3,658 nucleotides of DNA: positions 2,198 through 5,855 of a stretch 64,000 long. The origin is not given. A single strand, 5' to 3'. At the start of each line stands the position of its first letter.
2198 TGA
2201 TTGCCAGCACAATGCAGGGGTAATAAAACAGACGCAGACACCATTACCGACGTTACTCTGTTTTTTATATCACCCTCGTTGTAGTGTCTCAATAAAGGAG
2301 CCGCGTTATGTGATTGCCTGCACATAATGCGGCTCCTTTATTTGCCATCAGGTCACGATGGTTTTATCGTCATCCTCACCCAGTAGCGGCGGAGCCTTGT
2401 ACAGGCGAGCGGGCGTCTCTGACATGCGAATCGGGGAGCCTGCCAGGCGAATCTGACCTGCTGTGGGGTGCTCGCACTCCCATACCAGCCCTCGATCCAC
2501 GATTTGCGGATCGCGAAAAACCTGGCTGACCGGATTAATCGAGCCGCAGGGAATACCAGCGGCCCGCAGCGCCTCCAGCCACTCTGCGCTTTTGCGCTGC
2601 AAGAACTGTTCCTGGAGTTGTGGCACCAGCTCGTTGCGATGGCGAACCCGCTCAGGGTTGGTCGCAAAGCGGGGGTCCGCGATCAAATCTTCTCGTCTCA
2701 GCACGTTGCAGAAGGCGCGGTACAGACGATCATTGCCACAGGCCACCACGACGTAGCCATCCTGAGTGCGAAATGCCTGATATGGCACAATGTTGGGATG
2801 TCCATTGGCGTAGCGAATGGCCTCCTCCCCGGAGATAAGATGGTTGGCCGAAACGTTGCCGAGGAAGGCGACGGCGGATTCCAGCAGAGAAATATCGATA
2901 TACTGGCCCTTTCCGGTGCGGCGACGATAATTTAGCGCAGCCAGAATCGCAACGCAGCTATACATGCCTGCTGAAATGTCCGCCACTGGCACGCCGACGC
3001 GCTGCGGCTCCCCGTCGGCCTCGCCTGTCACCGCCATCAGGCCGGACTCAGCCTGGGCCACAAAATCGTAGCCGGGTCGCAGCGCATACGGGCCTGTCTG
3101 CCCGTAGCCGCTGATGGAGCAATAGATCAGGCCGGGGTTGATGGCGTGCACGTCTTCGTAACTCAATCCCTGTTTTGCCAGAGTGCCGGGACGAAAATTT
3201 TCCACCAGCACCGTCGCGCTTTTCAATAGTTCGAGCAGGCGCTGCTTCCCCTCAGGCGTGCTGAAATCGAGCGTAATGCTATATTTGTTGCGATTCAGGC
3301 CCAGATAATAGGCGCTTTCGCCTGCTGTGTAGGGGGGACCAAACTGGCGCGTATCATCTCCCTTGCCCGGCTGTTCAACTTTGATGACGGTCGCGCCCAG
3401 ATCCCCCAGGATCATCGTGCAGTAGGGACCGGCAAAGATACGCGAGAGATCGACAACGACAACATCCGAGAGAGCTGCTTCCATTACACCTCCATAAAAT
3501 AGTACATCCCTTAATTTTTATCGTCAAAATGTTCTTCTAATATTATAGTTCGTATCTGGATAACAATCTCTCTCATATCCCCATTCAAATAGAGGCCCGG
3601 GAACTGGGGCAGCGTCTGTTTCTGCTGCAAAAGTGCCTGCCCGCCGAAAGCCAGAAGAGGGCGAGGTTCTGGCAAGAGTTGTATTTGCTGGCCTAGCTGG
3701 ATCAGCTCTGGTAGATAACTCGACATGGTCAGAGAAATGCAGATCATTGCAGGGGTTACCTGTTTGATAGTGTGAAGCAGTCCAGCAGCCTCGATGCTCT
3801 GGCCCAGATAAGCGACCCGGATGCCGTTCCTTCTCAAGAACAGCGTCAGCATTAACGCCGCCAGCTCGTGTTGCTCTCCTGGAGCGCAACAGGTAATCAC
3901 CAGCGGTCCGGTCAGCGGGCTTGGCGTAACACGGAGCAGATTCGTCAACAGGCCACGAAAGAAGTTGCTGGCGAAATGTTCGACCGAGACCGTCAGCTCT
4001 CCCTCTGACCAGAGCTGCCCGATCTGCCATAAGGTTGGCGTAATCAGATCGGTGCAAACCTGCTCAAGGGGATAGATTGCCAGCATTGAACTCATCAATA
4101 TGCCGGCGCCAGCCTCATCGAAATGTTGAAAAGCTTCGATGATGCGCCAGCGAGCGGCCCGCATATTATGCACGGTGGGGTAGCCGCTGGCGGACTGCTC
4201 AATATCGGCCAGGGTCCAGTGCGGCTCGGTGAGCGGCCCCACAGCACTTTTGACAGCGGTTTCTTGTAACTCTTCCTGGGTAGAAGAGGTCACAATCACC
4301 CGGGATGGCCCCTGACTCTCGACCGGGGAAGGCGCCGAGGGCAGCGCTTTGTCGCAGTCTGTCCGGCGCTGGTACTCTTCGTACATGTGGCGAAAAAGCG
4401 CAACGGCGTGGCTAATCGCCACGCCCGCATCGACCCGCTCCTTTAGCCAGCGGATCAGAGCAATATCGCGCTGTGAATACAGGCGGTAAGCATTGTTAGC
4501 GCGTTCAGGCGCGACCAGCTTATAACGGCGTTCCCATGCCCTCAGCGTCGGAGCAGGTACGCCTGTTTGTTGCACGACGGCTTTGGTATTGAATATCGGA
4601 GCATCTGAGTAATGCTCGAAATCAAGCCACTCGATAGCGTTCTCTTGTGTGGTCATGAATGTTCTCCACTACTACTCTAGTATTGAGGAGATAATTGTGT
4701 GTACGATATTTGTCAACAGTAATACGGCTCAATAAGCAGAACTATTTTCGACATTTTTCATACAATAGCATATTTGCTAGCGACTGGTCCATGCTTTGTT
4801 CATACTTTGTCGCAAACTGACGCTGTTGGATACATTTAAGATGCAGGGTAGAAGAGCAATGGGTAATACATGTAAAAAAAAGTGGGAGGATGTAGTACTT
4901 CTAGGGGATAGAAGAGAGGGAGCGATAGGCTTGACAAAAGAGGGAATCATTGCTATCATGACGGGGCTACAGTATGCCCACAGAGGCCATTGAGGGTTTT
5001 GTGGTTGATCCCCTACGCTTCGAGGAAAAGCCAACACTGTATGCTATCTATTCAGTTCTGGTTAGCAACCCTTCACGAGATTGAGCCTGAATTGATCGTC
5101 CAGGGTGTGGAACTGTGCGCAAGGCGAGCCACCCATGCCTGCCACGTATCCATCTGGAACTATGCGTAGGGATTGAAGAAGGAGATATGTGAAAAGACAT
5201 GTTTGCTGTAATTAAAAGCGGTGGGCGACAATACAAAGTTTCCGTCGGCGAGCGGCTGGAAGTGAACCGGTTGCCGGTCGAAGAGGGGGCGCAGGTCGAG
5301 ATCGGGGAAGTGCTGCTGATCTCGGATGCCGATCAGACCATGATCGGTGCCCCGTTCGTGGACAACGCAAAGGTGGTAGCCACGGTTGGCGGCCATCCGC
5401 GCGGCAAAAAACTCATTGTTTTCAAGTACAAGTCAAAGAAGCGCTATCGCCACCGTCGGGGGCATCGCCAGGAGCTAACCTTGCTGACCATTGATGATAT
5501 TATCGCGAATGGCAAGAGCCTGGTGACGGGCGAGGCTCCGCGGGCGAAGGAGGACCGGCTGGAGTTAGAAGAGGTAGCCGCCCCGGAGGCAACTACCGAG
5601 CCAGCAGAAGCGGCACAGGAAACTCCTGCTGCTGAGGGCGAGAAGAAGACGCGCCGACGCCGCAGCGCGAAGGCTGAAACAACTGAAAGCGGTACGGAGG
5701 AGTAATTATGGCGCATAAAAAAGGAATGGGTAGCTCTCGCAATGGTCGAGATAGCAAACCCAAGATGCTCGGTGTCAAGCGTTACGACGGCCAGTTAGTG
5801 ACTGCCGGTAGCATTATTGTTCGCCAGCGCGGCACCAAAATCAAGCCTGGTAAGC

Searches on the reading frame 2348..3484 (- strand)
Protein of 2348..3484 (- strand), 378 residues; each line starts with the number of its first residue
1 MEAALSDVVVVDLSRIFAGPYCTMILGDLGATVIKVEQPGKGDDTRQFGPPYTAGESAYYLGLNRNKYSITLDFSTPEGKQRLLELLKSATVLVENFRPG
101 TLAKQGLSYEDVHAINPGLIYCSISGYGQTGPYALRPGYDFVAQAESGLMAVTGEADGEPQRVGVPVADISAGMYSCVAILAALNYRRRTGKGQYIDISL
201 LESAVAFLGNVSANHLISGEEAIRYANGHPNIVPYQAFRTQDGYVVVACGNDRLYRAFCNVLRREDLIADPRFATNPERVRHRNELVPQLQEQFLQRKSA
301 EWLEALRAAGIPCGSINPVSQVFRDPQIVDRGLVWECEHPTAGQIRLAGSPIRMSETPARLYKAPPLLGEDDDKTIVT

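Call 34: search_protein_families(library=pfam, proteins=[window:2348-3484:-], max_evalue=0.00001)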
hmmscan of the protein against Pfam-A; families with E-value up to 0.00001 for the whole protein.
window:2348-3484:- (378 aa): 1 family
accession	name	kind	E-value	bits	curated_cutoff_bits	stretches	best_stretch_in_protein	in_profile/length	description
PF02515.22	CoA_transf_3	-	3.1e-138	461.3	23.3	1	5-371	1-365/366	CoA-transferase family III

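Call 58: find_encoding_contigs(protein=window:2348-3484:-, flank=10000, max_places=2)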
Protein window:2348-3484:- (378 aa): 20 contigs read that carry it; 2 places shown.
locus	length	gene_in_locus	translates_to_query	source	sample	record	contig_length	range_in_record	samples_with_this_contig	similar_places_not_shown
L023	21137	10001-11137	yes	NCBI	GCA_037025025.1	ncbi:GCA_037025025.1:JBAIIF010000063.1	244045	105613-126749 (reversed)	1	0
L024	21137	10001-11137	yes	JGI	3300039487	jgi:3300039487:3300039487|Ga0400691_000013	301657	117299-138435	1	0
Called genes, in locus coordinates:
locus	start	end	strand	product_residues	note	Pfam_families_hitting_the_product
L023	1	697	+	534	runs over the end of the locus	PF01145:Band_7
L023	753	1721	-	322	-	PF00561:Abhydrolase_1, PF12146:Hydrolase_4 (weak), PF12697:Abhydrolase_6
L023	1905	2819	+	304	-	PF04227:Indigoidine_A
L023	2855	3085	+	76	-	-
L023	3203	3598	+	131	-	-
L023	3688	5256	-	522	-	PF02142:MGS, PF01808:AICARFT_IMPCHas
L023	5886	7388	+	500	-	-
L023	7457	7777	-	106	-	PF01016:Ribosomal_L27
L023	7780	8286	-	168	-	PF00829:Ribosomal_L21p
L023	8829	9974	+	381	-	PF00376:MerR, PF13411:MerR_1, PF02607:B12-binding_2, PF02310:B12-binding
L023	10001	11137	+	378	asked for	PF02515:CoA_transf_3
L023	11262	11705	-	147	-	PF00042:Globin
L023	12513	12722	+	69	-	PF01381:HTH_3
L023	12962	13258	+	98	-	-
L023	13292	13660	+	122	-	-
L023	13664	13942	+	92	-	-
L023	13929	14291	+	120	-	-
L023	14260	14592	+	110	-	-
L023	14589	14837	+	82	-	-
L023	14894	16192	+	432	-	PF01385:OrfB_IS605, PF07282:Cas12f1-like_TNB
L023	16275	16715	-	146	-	PF00072:Response_reg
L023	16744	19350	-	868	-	PF01590:GAF (faint), PF13185:GAF_2, PF13492:GAF_3 (weak), PF00512:HisKA, PF02518:HATPase_c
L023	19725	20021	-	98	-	-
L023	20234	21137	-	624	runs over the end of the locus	PF13490:zf-HC2, PF07676:PD40 (faint), PF26549:Tricorn_N (faint), PF00930:DPPIV_N (faint), PF12894:ANAPC4_WD40 (faint), PF23389:Beta-prop_WDR19_1st (faint), PF25460:Beta-prop_Aladin (faint), PF26550:Tricorn_2nd (faint), +3 more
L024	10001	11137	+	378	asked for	PF02515:CoA_transf_3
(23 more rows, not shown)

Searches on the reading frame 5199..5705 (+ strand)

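Call 34: search_protein_families(library=pfam, proteins=[window:5199-5705:+], max_evalue=0.00001)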
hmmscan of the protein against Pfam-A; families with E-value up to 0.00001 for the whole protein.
window:5199-5705:+ (168 aa): 1 family
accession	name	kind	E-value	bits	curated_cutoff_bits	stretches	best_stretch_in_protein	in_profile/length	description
PF00829.26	Ribosomal_L21p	-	3.8e-35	120.5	27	1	1-101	1-99/99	Ribosomal prokaryotic L21 protein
